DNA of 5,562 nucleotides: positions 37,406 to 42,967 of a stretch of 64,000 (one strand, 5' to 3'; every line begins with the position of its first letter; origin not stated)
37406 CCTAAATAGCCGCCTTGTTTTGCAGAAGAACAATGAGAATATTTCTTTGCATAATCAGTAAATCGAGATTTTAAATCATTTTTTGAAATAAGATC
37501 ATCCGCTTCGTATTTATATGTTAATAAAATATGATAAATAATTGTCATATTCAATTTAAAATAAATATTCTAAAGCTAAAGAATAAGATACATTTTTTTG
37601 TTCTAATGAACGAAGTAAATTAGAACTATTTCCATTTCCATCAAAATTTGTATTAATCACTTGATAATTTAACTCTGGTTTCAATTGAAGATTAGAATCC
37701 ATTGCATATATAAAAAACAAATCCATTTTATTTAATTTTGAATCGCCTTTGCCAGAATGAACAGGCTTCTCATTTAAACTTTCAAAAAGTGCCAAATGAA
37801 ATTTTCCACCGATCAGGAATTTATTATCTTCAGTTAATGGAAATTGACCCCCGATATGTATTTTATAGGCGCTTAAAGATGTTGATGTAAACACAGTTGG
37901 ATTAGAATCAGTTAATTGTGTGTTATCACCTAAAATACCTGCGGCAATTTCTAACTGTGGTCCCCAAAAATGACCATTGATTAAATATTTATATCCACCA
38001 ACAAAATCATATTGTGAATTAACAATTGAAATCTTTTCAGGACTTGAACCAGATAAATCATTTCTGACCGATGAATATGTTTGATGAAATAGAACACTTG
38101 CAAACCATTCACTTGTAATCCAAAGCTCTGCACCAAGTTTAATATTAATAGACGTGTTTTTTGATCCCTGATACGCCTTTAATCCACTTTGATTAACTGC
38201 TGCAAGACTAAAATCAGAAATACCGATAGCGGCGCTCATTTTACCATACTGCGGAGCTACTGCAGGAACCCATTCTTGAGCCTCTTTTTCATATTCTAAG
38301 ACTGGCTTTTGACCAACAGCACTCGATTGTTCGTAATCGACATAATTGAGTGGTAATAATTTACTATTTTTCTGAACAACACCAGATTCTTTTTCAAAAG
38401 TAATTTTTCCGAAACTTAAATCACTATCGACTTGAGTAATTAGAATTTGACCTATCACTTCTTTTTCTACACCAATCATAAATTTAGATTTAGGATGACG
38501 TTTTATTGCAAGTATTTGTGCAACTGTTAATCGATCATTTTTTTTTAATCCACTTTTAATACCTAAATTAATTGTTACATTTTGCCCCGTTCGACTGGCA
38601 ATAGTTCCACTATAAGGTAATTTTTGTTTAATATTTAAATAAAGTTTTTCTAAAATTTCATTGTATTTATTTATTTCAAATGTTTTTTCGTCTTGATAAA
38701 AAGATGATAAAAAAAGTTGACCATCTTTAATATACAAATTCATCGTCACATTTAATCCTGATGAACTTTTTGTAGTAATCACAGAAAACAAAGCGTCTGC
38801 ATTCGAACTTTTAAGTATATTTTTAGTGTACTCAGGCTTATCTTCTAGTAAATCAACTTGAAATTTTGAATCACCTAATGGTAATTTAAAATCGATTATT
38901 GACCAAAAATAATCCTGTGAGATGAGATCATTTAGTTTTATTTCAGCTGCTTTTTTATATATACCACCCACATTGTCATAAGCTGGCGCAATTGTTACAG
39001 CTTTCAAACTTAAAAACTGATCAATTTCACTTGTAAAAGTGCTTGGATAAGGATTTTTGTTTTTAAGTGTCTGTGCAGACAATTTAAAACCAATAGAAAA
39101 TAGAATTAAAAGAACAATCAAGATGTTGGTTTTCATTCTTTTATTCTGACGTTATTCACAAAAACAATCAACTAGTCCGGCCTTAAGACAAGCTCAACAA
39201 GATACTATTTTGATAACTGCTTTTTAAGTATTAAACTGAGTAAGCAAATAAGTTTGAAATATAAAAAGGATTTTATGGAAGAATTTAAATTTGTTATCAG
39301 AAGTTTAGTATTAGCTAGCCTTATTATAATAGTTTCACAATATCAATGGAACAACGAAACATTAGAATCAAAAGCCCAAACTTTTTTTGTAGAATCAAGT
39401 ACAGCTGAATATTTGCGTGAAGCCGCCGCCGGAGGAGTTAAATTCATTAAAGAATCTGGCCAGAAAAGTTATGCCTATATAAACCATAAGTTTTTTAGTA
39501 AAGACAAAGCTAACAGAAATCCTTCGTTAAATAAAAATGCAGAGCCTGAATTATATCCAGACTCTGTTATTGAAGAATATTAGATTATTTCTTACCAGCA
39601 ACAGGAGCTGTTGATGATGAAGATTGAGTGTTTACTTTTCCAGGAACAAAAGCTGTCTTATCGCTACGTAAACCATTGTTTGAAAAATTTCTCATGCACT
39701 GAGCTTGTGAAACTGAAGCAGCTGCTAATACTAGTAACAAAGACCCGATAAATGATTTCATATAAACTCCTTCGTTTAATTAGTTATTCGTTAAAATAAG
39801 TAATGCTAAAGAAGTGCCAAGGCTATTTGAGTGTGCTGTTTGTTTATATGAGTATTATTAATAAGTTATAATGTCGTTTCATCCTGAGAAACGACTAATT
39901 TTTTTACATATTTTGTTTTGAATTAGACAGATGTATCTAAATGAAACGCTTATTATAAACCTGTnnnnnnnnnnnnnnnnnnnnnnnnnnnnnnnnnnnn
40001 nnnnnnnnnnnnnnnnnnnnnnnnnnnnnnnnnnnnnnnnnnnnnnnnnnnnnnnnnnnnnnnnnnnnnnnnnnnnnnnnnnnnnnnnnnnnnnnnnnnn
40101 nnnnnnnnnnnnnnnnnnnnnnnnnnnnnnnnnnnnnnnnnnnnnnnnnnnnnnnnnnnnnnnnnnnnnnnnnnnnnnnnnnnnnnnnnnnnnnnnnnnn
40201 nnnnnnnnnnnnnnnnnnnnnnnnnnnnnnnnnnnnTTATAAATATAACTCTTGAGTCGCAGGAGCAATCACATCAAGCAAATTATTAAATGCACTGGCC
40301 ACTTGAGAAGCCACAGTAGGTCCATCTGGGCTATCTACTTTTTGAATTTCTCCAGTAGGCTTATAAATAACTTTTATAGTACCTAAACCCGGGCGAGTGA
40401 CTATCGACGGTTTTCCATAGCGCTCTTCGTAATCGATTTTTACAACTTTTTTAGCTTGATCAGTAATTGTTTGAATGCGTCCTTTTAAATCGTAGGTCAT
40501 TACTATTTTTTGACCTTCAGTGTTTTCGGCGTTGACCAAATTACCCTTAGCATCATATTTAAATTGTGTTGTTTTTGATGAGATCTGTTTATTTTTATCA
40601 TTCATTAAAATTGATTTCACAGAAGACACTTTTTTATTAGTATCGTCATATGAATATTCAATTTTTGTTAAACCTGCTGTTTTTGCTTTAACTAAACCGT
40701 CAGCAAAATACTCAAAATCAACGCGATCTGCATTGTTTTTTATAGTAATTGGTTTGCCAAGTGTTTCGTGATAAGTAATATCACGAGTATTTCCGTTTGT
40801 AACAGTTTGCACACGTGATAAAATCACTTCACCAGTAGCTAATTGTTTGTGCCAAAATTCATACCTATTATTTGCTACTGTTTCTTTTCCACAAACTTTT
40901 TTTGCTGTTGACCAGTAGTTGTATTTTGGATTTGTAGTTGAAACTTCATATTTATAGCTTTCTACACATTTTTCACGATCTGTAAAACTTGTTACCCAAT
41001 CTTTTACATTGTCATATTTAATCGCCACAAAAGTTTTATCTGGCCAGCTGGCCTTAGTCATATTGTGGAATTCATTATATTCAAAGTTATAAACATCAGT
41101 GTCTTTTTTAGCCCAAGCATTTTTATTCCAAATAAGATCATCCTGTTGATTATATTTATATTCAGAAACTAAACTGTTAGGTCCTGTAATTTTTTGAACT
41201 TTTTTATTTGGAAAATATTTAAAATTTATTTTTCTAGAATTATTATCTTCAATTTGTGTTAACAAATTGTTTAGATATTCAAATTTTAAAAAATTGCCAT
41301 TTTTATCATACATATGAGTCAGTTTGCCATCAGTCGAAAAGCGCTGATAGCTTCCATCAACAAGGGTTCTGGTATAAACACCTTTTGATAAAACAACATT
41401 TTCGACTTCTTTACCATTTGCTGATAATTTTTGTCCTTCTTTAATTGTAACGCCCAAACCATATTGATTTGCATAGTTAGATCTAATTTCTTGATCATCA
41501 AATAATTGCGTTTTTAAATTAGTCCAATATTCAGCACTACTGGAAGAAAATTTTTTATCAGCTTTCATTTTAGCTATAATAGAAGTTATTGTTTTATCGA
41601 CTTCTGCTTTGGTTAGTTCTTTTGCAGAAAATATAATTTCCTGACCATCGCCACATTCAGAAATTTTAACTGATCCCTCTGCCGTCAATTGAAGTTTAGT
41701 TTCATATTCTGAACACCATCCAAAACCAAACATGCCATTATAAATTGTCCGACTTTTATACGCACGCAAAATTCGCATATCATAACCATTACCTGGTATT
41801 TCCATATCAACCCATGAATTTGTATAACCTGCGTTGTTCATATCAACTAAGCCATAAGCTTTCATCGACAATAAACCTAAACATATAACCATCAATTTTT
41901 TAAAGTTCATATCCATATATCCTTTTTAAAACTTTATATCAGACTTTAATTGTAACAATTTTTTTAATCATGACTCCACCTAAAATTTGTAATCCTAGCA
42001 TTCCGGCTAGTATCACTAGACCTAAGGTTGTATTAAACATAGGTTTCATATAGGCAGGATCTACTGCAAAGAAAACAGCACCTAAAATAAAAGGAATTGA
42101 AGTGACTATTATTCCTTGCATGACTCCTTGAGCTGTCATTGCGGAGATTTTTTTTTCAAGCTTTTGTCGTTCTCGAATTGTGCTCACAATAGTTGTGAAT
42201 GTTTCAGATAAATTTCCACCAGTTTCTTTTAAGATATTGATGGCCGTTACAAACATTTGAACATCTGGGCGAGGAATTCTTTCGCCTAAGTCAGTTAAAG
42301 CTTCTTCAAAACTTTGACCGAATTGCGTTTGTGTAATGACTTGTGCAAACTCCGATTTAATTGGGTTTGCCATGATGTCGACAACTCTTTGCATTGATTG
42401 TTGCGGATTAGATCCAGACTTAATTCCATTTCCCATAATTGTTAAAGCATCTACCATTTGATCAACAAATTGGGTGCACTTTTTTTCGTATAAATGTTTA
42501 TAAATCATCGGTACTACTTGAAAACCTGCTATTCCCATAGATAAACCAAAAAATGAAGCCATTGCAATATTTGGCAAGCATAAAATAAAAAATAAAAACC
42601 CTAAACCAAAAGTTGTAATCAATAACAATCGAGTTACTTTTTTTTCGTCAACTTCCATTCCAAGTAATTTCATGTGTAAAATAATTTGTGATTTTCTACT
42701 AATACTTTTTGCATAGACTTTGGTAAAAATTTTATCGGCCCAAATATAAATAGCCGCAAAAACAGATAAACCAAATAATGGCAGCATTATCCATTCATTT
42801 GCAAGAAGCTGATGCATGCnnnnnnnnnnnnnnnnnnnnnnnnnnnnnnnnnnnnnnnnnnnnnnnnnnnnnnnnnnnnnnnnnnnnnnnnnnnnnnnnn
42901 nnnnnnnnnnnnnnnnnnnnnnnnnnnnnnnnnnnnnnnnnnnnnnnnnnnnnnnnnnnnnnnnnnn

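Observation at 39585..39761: Hidden 58-aa secreted paralogue of the Hit/Bd0108-like protein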

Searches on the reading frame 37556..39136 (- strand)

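Call 4: search_protein_families(library=pfam, proteins=[window:37556-39136:-], max_evalue=1)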
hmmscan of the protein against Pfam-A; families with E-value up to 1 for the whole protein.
window:37556-39136:- (526 aa): 1 family
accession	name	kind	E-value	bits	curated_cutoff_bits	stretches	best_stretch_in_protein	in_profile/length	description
PF16538.11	FlgT_C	-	0.035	15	27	1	184-211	1-28/77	Flagellar assembly protein T, C-terminal domain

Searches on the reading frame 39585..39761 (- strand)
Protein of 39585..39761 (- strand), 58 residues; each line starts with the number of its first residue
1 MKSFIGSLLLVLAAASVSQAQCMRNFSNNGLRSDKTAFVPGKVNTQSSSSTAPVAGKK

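Call 4: search_protein_families(library=pfam, proteins=[window:39585-39761:-], max_evalue=1)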
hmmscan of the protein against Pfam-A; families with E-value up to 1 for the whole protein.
window:39585-39761:- (58 aa): 1 family
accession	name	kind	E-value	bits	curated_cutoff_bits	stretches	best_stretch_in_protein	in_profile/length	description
PF06215.16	ISAV_HA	-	0.12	11.8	25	1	1-47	1-46/380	Infectious salmon anaemia virus haemagglutinin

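Call 72: predict_structure(alignment_id=A1)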
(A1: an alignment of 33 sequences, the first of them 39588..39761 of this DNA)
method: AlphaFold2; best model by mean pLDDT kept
length: 58 residues; sequences in the alignment: 33
mean_pLDDT: 60.5   pTM: 0.20
mean pLDDT of the five models: 60.5, 60.3, 60.3, 60.0, 59.1
residues with pLDDT >= 90: 0; 70-90: 8; 50-70: 47; < 50: 3
segments of 3 or more residues with pLDDT < 50: none
pLDDT, mean of each block of 10 residues (from residue 1): 69 65 58 55 56 60
secondary structure, 60 per line:
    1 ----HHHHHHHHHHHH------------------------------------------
elements in order: H5-16

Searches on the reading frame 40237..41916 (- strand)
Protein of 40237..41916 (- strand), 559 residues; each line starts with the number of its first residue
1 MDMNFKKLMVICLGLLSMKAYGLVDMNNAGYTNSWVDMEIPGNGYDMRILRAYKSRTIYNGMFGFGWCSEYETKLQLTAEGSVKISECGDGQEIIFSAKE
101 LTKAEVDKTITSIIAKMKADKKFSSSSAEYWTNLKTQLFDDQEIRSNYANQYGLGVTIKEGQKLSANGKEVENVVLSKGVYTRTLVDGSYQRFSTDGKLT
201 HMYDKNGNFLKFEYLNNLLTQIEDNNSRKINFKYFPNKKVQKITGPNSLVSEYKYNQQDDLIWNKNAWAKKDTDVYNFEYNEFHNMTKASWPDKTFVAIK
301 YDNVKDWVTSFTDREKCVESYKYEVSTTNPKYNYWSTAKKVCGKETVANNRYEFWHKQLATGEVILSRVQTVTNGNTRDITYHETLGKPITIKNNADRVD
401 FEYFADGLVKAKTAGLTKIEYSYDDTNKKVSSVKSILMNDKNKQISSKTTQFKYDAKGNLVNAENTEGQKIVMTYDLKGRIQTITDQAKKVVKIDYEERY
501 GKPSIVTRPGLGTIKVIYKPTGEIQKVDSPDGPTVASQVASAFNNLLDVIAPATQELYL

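Call 4: search_protein_families(library=pfam, proteins=[window:40237-41916:-], max_evalue=1)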
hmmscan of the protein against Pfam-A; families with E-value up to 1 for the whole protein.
window:40237-41916:- (559 aa): 2 families
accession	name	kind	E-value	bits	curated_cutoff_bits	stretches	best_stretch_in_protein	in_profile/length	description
PF05593.20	RHS_repeat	-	2.8e-11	44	22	1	454-486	1-33/38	RHS Repeat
PF20148.4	DUF6531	-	1.7e-08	35.1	24.1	1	30-96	10-74/74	Domain of unknown function (DUF6531)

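Call 59: find_related_loci(query=window:40237-41916:-, collection=genome_contigs, flank=2000)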
Query window:40237-41916:- (559 aa) in genome_contigs; peptide patterns used: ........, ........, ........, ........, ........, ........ (x = any residue, [..] = any of these).
87 stretches matched a pattern; 46 encode a relative of the query (tblastn E <= 1e-3); 46 distinct loci.
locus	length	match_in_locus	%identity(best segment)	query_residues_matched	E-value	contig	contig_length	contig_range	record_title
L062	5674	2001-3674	81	2-559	0e+0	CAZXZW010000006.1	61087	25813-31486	MAG TPA_asm: uncultured Bdellovibrio sp. isolate SRP150892_co2_469 genome assembly, contig: NODE_508_length_61087_cov_7.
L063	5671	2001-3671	77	3-559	0e+0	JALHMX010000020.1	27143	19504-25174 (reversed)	MAG: Bdellovibrionaceae bacterium isolate Bin_48_1 c_000000007688, whole genome shotgun sequence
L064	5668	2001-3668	74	5-559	0e+0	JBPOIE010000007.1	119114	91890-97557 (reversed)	MAG: Bdellovibrionota bacterium isolate MAG_722 c_000000444573, whole genome shotgun sequence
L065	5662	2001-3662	74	7-559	0e+0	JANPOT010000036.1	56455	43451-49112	MAG: Pseudobdellovibrionaceae bacterium isolate VAR_83_metabat_80 VAR_83_k141_7405591, whole genome shotgun sequence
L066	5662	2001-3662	74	7-559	0e+0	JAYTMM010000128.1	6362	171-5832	MAG: Pseudobdellovibrionaceae bacterium isolate GFS_3655 GFS_3655_127, whole genome shotgun sequence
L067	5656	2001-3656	74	8-559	0e+0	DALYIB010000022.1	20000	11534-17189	MAG TPA_asm: Pseudobdellovibrio sp. isolate CTOTU46580 NODE_187_length_20000_cov_5.961243, whole genome shotgun sequence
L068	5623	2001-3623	73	19-559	0e+0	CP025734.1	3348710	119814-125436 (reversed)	Bdellovibrio sp. qaytius chromosome, complete genome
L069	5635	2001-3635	72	15-559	0e+0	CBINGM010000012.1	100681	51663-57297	MAG TPA_asm: uncultured Pseudobdellovibrio sp. isolate SRR16817036_concoct_18 genome assembly, contig: ERZ27393611.51, w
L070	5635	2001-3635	72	15-559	0e+0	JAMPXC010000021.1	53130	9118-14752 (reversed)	MAG: Pseudobdellovibrio sp. isolate R2F_R2FSRR_metabat.19 R2F_C308, whole genome shotgun sequence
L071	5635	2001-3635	72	15-559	0e+0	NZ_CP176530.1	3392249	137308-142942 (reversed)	Pseudobdellovibrio sp. HCB154 chromosome, complete genome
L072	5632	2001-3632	72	16-559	0e+0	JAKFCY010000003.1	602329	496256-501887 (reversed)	MAG: Bdellovibrio sp. isolate LC033 contig-124_3, whole genome shotgun sequence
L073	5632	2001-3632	72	16-559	0e+0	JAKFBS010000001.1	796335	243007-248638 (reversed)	MAG: Bdellovibrio sp. isolate LC001 contig-124_1, whole genome shotgun sequence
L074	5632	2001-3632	71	16-559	0e+0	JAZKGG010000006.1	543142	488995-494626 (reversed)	MAG: Bdellovibrionota bacterium isolate DC_RB_04_SPN110320-bin035_1 DCRB04SPN_B035_1_000000000006, whole genome shotgun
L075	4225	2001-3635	70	15-559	0e+0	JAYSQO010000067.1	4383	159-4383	MAG: Bdellovibrio sp. isolate GFS_118 GFS_118_66, whole genome shotgun sequence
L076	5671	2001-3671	67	3-559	0e+0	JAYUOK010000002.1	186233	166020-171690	MAG: Bdellovibrio sp. isolate GL102_UP_metabinner_1 GL102_UP_metabinner_1_1, whole genome shotgun sequence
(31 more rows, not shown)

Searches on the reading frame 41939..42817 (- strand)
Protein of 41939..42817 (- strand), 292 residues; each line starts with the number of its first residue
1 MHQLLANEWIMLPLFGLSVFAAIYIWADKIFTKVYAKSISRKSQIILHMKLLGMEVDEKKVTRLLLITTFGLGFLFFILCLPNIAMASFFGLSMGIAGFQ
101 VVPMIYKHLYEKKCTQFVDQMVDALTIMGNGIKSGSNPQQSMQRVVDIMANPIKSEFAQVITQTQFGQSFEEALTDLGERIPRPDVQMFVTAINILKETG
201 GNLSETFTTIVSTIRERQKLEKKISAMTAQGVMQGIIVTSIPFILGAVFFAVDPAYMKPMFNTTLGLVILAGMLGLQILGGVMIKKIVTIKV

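Call 4: search_protein_families(library=pfam, proteins=[window:41939-42817:-], max_evalue=1)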
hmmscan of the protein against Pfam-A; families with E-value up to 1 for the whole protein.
window:41939-42817:- (292 aa): 4 families
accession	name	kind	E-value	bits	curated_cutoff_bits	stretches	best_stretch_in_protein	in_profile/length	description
PF00482.28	T2SSF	-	1.1e-17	64.6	25.2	1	125-249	2-123/125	Type II secretion system (T2SS), protein F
PF01769.21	MgtE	-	0.01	16.6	27.6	1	195-284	3-87/125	Divalent cation transporter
PF07332.16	Phage_holin_3_6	-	0.66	10.5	28.4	0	48-94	18-64/116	Putative Actinobacterial Holin-X, holin superfamily III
PF20403.5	DUF6693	-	0.91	10.2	31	1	9-84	18-96/104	Family of unknown function (DUF6693)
